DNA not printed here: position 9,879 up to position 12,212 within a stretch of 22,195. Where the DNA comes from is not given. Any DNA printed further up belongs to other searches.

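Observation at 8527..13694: Compact synthase-dependent exopolysaccharide module: MFP + processive GT2 synthase operon converging on a polysaccharide-lyase-like lipoprotein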

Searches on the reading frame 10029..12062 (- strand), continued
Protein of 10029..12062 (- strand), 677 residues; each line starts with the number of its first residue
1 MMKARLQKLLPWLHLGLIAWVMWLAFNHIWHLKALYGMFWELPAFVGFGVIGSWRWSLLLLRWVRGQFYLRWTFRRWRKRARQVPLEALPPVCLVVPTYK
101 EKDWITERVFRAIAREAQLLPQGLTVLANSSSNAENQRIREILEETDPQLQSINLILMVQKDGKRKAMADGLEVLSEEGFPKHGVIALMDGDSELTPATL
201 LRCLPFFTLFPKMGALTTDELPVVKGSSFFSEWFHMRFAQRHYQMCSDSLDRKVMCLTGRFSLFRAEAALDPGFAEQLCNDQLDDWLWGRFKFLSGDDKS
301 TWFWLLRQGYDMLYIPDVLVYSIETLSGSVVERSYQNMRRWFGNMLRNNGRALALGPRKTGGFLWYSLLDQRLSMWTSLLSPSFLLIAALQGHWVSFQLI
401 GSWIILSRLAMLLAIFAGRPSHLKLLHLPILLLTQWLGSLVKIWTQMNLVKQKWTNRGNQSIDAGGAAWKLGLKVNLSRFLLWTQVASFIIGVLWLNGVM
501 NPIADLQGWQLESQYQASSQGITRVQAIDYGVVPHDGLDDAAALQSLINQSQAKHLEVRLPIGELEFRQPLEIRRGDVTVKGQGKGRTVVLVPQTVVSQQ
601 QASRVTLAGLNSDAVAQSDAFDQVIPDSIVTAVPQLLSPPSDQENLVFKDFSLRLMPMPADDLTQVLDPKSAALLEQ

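Call 49: search_protein_families(library=pfam, proteins=[P0125, P0127, P0129, P0132, P0026, P0092, P0122, P0133], max_evalue=0.01)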
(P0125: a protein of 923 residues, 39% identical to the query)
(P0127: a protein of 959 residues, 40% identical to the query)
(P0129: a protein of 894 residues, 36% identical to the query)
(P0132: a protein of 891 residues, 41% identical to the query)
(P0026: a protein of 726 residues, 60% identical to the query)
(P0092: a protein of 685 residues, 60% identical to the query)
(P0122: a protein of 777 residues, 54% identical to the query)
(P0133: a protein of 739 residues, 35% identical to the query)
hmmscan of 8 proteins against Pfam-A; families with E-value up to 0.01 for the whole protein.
P0125 (923 aa): 1 family
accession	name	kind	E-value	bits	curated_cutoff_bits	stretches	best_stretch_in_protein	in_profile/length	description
PF13641.12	Glyco_tranf_2_3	-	8.9e-37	127.7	27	1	95-347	2-229/230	Glycosyltransferase like family 2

P0127 (959 aa): 1 family
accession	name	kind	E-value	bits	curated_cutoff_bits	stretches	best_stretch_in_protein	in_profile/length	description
PF13641.12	Glyco_tranf_2_3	-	8.2e-38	131.1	27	1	92-355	2-230/230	Glycosyltransferase like family 2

P0129 (894 aa): 2 families
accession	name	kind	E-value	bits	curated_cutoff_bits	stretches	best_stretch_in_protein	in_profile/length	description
PF13641.12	Glyco_tranf_2_3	-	6.5e-29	102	27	1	84-347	1-230/230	Glycosyltransferase like family 2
PF12708.12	Pect-lyase_RHGA_epim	-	5.6e-05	23.5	27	1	535-606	6-77/213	Rhamnogalacturonase A/epimerase, pectate lyase-like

P0132 (891 aa): 2 families
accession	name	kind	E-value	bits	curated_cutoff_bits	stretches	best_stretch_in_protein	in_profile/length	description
PF13641.12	Glyco_tranf_2_3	-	8.8e-35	121.2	27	1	101-355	1-229/230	Glycosyltransferase like family 2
PF12708.12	Pect-lyase_RHGA_epim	-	0.00011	22.5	27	1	529-589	15-77/213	Rhamnogalacturonase A/epimerase, pectate lyase-like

P0026 (726 aa): 3 families
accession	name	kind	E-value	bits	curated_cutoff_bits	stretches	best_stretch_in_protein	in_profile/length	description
PF13641.12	Glyco_tranf_2_3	-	3e-30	106.4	27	1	95-347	3-230/230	Glycosyltransferase like family 2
PF12708.12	Pect-lyase_RHGA_epim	-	2.4e-05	24.7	27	1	526-604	3-80/213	Rhamnogalacturonase A/epimerase, pectate lyase-like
PF00535.33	Glycos_transf_2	-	3.4e-05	24.3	23.3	1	97-271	2-163/168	Glycosyl transferase family 2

P0092 (685 aa): 3 families
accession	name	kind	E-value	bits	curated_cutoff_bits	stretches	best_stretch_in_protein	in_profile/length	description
PF13641.12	Glyco_tranf_2_3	-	2.4e-34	119.8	27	1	90-345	1-230/230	Glycosyltransferase like family 2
PF12708.12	Pect-lyase_RHGA_epim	-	2.1e-05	24.9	27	1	529-678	6-150/213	Rhamnogalacturonase A/epimerase, pectate lyase-like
PF00535.33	Glycos_transf_2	-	5.7e-05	23.5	23.3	1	94-268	2-162/168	Glycosyl transferase family 2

P0122 (777 aa): 5 families
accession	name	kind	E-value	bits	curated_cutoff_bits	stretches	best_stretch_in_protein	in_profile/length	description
PF21294.4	Polysacc_lyase_14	-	9.5e-58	195.9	27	1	569-765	4-215/215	Polysaccharide lyase 14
PF13641.12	Glyco_tranf_2_3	-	1.7e-34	120.2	27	1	96-350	1-230/230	Glycosyltransferase like family 2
PF13632.12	Glyco_trans_2_3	-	6.8e-09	36.3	27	1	192-407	2-187/198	Glycosyl transferase family group 2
PF00535.33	Glycos_transf_2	-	4.4e-06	27.2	23.3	1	101-214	3-104/168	Glycosyl transferase family 2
PF14099.13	Polysacc_lyase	-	0.0013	19.1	29.9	1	683-731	136-182/210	Polysaccharide lyase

P0133 (739 aa): 3 families
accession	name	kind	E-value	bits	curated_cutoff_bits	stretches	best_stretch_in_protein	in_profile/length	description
PF13641.12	Glyco_tranf_2_3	-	5.8e-30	105.4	27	1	91-345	1-228/230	Glycosyltransferase like family 2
PF13632.12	Glyco_trans_2_3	-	8.9e-12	45.7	27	1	189-401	3-189/198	Glycosyl transferase family group 2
PF00535.33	Glycos_transf_2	-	3.2e-06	27.6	23.3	1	96-273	2-165/168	Glycosyl transferase family 2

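Call 53: search_solved_structures(query=L044:4410-5759:-, max_evalue=1e-40)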
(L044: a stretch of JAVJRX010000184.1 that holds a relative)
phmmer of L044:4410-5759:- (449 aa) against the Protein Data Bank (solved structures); distinct sequences matched with E-value up to 1e-40: 22.
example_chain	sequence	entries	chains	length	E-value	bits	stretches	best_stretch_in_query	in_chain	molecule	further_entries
4a7p_A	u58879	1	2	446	1.8e-122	412.7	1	2-449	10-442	UDP-GLUCOSE DEHYDROGENASE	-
2y0e_A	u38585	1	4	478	5.6e-116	391.2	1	1-449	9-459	UDP-GLUCOSE DEHYDROGENASE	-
2y0d_A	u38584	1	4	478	1e-114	387.1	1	1-449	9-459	UDP-GLUCOSE DEHYDROGENASE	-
2y0c_A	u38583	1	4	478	1e-114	387.1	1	1-449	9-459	UDP-GLUCOSE DEHYDROGENASE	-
3gg2_A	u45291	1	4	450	5.2e-112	378.1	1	3-433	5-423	Sugar dehydrogenase, UDP-glucose/GDP-mannose dehydrogenase family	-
3vtf_A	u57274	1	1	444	2e-87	297.1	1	3-415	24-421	UDP-glucose 6-dehydrogenase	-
2o3j_A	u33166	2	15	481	2.8e-81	276.9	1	3-448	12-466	UDP-glucose 6-dehydrogenase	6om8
9ou8_A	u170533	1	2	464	2.6e-73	250.6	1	2-448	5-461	UDP-glucose 6-dehydrogenase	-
5w4x_A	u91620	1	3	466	3.2e-73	250.3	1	2-448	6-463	UDP-glucose 6-dehydrogenase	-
2q3e_A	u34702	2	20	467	3.3e-73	250.3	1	2-448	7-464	UDP-glucose 6-dehydrogenase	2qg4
3tdk_A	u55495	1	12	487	3.8e-73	250.1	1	2-448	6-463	UDP-glucose 6-dehydrogenase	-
3prj_A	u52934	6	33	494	4e-73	250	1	2-448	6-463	UDP-glucose 6-dehydrogenase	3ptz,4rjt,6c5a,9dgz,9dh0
5vr8_A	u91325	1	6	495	4.1e-73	250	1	2-448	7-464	UDP-glucose 6-dehydrogenase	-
4edf_A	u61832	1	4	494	4.9e-73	249.7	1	2-448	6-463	UDP-glucose 6-dehydrogenase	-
6c4j_A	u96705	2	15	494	7e-73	249.2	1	2-448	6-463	UDP-glucose 6-dehydrogenase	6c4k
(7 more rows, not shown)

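Call 57: search_protein_families(library=pfam, proteins=[L080:12302-14050:+, L080:19657-21540:+, L074:20100-21611:+, L063:6538-7203:+, L063:15547-17550:+, L080:9160-9612:+, L074:17988-19490:+, L080:5359-7611:+, L069:6019-7581:+], max_evalue=0.001)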
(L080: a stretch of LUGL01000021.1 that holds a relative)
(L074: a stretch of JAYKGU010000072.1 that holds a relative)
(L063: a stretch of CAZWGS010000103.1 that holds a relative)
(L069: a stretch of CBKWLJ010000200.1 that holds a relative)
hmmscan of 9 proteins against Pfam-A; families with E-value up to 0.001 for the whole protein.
L080:12302-14050:+ (582 aa): 3 families
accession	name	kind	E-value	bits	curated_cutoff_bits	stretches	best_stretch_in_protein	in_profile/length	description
PF13229.12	Beta_helix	-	4.5e-20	72.3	25.9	2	443-572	30-143/158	Right handed beta helix region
PF05048.19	NosD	-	2.1e-11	44.1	23.6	1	442-540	88-175/212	Periplasmic copper-binding protein (NosD)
PF04151.21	PPC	-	1.1e-06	29.9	25.9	1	106-177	3-69/70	Bacterial pre-peptidase C-terminal domain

L080:19657-21540:+ (627 aa): 9 families
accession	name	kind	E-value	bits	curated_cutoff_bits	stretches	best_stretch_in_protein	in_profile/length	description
PF02518.31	HATPase_c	-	2.8e-20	73.3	26.4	1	513-620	1-109/111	Histidine kinase-, DNA gyrase B-, and HSP90-like ATPase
PF13426.13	PAS_9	-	3.2e-14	53.5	27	1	292-394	1-103/103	PAS domain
PF00512.31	HisKA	-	9.8e-12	45.2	26.9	1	409-468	3-62/66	His Kinase A (phospho-acceptor) domain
PF00989.32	PAS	-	1.8e-05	25.2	22.6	1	284-392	3-113/113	PAS fold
PF14501.12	HATPase_c_5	-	2.4e-05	24.6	22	1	518-607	6-92/102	GHKL domain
PF13188.13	PAS_8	-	3.7e-05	23.9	21.8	1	282-326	1-45/65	PAS domain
PF08448.16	PAS_4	-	8.9e-05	23.1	23.1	1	291-396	4-109/110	PAS fold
PF00672.30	HAMP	-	0.00017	22.3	25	0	209-263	4-51/53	HAMP domain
PF08447.18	PAS_3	-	0.00022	21.9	25.6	1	306-384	2-83/89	PAS fold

L074:20100-21611:+ (503 aa): 21 families
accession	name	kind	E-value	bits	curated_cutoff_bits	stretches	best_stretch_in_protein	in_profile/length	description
PF06745.19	ATPase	-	8e-124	411.9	26.6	2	14-241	2-228/231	KaiC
PF13481.12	AAA_25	-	1.5e-17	64.3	27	2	256-384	15-163/195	AAA domain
PF05625.17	PAXNEB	-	3.4e-10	39.9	28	1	256-319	19-83/366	PAXNEB protein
PF00154.27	RecA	-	7e-10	39.2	27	1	250-319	27-97/262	recA bacterial DNA recombination protein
PF07088.17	GvpD_P-loop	-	3.3e-08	34.1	24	0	30-201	9-173/189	GvpD gas vesicle protein, P-loop domain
PF13173.12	AAA_14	-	1.4e-07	32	27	0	275-321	3-48/129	AAA domain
PF03796.21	DnaB_C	-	2.5e-07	30.8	27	1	256-319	2-65/255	DnaB-like helicase C terminal domain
PF20720.3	nSTAND3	-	1.2e-06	28.7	27.2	0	275-319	18-63/155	Novel STAND NTPase 3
PF09848.15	SLFN-g3_helicase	-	1.5e-06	28.2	24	0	275-309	2-38/354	Schlafen group 3, DNA/RNA helicase domain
PF05729.18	NACHT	-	1.7e-06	28.4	26.7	0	32-62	1-31/167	NACHT domain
PF01695.23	IstB_IS21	-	8.4e-06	25.9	24.1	0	278-320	96-138/238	IstB-like ATP binding protein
PF13191.12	AAA_16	-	2e-05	25.6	32.6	0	275-306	25-56/167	AAA ATPase domain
PF25199.1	nSTAND_NTPase5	-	2.2e-05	24.8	34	0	30-72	40-80/145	Novel STAND NTPase 5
PF10412.15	TrwB_AAD_bind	-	2.6e-05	23.7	20.5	0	276-307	17-48/387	Type IV secretion-system coupling protein DNA-binding domain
PF04851.21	ResIII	-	2.7e-05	24.6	22.5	0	276-311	25-62/164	Type III restriction enzyme, res subunit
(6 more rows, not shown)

L063:6538-7203:+ (221 aa): 1 family
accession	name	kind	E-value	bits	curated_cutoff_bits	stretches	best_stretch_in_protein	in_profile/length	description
PF00486.34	Trans_reg_C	-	8.5e-17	61.4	26.2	1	22-96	3-77/77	Transcriptional regulatory protein, C terminal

L063:15547-17550:+ (667 aa): 3 families
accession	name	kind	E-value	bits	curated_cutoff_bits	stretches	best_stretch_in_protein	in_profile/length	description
PF00353.25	HemolysinCabind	-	7.5e-28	96.6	23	4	563-596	2-35/36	RTX calcium-binding nonapeptide repeat (4 copies)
PF13472.12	Lipase_GDSL_2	-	2.4e-13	51.4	32.9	1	6-196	1-177/178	GDSL-like Lipase/Acylhydrolase family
PF00657.28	Lipase_GDSL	-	1.4e-08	35.6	23.6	1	4-202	1-208/208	GDSL-like Lipase/Acylhydrolase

L080:9160-9612:+ (150 aa): 2 families
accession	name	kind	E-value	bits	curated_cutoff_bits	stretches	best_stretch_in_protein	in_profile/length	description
PF01050.24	MannoseP_isomer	-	2.4e-50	170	23.6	1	37-142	11-116/116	Mannose-6-phosphate isomerase C-terminal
PF07883.17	Cupin_2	-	1.1e-10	41.5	27.2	1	59-126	3-69/70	Cupin domain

L074:17988-19490:+ (500 aa): 58 families (the best 25 are shown)
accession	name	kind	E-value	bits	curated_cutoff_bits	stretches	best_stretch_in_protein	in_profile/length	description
PF25173.1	Beta-prop_WDR3_1st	-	1.9e-104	347.5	154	3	233-407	10-183/184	WDR3 first beta-propeller domain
PF00400.38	WD40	-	1.9e-70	230.7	27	6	412-449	2-39/39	WD domain, G-beta repeat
PF25174.1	Beta-prop_THOC3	-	4.5e-68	229.6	305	4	288-392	164-267/272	THOC3 beta-propeller domain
PF24807.1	WD40_CDC20-Fz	-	6.4e-56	190.2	200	3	291-448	131-292/292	CDC20/Fizzy WD40 domain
PF24814.1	WD40_Prp19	-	2e-53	181.7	320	2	254-448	8-204/281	Prp19 WD40 domain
PF24817.1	WD40_WDHD1_1st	-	3.7e-49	167.9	109.9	4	255-332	88-165/291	WDHD1 first WD40 domain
PF25172.1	Beta-prop_WDR3_2nd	-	5.5e-46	157.5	140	2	244-365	166-287/293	WDR3 second beta-propeller domain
PF25175.1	Beta-prop_WDR5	-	1.2e-44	153.2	250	2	204-451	4-254/296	WDR5 beta-propeller domain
PF24805.1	EIF3I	-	1.1e-39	136.9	200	3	291-399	6-113/324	EIF3I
PF23414.1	Beta-prop_EML_2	-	1.4e-38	133.2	90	3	353-496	14-155/266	Echinoderm microtubule-associated protein second beta-propeller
PF25168.1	Beta-prop_WDR36-Utp21_2nd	-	2.6e-36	126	84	2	208-329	155-274/335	WDR36/Utp21 second beta-propeller domain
PF25391.1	WD40_Gbeta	-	3.2e-36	125.5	150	3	274-369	163-258/340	G protein beta WD-40 repeat protein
PF25047.1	Beta-prop_TEP1_2nd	-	4.7e-34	118.1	89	2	394-500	12-125/255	TEP-1 second beta-propeller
PF24796.1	WDR55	-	1.7e-32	113.1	200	2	211-325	180-294/296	WDR55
PF24105.1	Beta-prop_CAF1B_HIR1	-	2.5e-29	102.9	80.5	3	332-496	65-203/383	CAF1B/HIR1 beta-propeller domain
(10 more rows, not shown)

L080:5359-7611:+ (750 aa): 3 families
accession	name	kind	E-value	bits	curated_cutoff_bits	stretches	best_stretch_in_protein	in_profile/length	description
PF00563.25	EAL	-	1.3e-34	120.1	31.3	1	19-245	8-235/236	EAL domain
PF13437.12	HlyD_3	-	2.2e-13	51.3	22.2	1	605-683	2-79/106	HlyD family secretion protein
PF16576.10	HlyD_D23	-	7.4e-11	42.2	30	1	588-684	94-191/214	Barrel-sandwich domain of CusB or HlyD membrane-fusion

L069:6019-7581:+ (520 aa): 3 families
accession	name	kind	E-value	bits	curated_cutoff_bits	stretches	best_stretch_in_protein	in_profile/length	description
PF03721.20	UDPG_MGDP_dh_N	-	3.9e-47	160.7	27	1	26-211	1-183/187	UDP-glucose/GDP-mannose dehydrogenase family, NAD binding domain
PF00984.24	UDPG_MGDP_dh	-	7.6e-27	93.7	25.4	1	229-322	1-92/94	UDP-glucose/GDP-mannose dehydrogenase family, central domain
PF03720.21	UDPG_MGDP_dh_C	-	4.7e-16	59.5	30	1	342-444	1-97/103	UDP-glucose/GDP-mannose dehydrogenase family, UDP binding domain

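Call 66: find_encoding_contigs(protein=P0122, flank=6000, max_places=4)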
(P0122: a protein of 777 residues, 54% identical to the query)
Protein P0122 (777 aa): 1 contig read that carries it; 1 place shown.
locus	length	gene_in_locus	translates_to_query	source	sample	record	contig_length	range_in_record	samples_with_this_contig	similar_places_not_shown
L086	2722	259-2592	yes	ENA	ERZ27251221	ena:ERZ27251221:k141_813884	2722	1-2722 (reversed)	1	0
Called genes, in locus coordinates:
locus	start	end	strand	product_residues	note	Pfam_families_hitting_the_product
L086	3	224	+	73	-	?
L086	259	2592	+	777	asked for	PF13641:Glyco_tranf_2_3, PF00535:Glycos_transf_2 (weak), PF13632:Glyco_trans_2_3, PF21294:Polysacc_lyase_14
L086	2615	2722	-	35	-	?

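Call 81: find_homologous_proteins(query=L077:7619-8932:+, max_evalue=1e-30)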
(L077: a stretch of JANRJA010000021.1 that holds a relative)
Query L077:7619-8932:+ (437 aa): 8000 proteins with E <= 1e-30 among 8000 candidates; the best 120 are listed.
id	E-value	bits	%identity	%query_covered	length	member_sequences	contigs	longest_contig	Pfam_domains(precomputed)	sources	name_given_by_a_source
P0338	1.8e-270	915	92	100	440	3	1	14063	PF00984.25,PF03721.21,PF03720.23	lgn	-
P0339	4.9e-261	884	89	99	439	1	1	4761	PF00984.25,PF03721.21,PF03720.23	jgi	jgi:GDP-mannose 6-dehydrogenase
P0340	5.9e-242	821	83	100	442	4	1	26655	PF00984.25,PF03721.21,PF03720.23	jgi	jgi:GDP-mannose 6-dehydrogenase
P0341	3.7e-227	773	77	99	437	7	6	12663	PF00984.25,PF03721.21,PF03720.23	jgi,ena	-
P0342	1.1e-226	771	78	99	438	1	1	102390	PF00984.25,PF03721.21,PF03720.23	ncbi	-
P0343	2.3e-225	767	79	97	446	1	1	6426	PF00984.25,PF03721.21,PF03720.23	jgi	jgi:GDP-mannose 6-dehydrogenase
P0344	7.6e-225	765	84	92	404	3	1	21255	PF00984.25,PF03721.21,PF03720.23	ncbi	ncbi:MAG TPA: nucleotide sugar dehydrogenase, partial [Crinalium sp.]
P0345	5.3e-224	762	78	97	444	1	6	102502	PF00984.25,PF03721.21,PF03720.23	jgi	jgi:GDP-mannose 6-dehydrogenase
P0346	5.3e-223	759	78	97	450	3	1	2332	PF00984.25,PF03721.21,PF03720.23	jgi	jgi:GDP-mannose 6-dehydrogenase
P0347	8.3e-223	758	76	100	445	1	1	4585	PF00984.25,PF03721.21,PF03720.23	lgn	-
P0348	7.4e-222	755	77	97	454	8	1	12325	PF00984.25,PF03721.21,PF03720.23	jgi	jgi:GDP-mannose 6-dehydrogenase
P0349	7.8e-219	745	74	99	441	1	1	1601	PF00984.25,PF03721.21,PF03720.23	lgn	-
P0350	5.4e-216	736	73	99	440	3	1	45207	PF00984.25,PF03721.21,PF03720.23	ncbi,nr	ncbi:MAG: nucleotide sugar dehydrogenase [Synechococcales bacterium]|nr:nucleotide sugar dehydrogena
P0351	3.2e-210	717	71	97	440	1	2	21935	PF00984.25,PF03721.21,PF03720.23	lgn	-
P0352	1.7e-206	704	73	96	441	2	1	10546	PF00984.25,PF03721.21,PF03720.23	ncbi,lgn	-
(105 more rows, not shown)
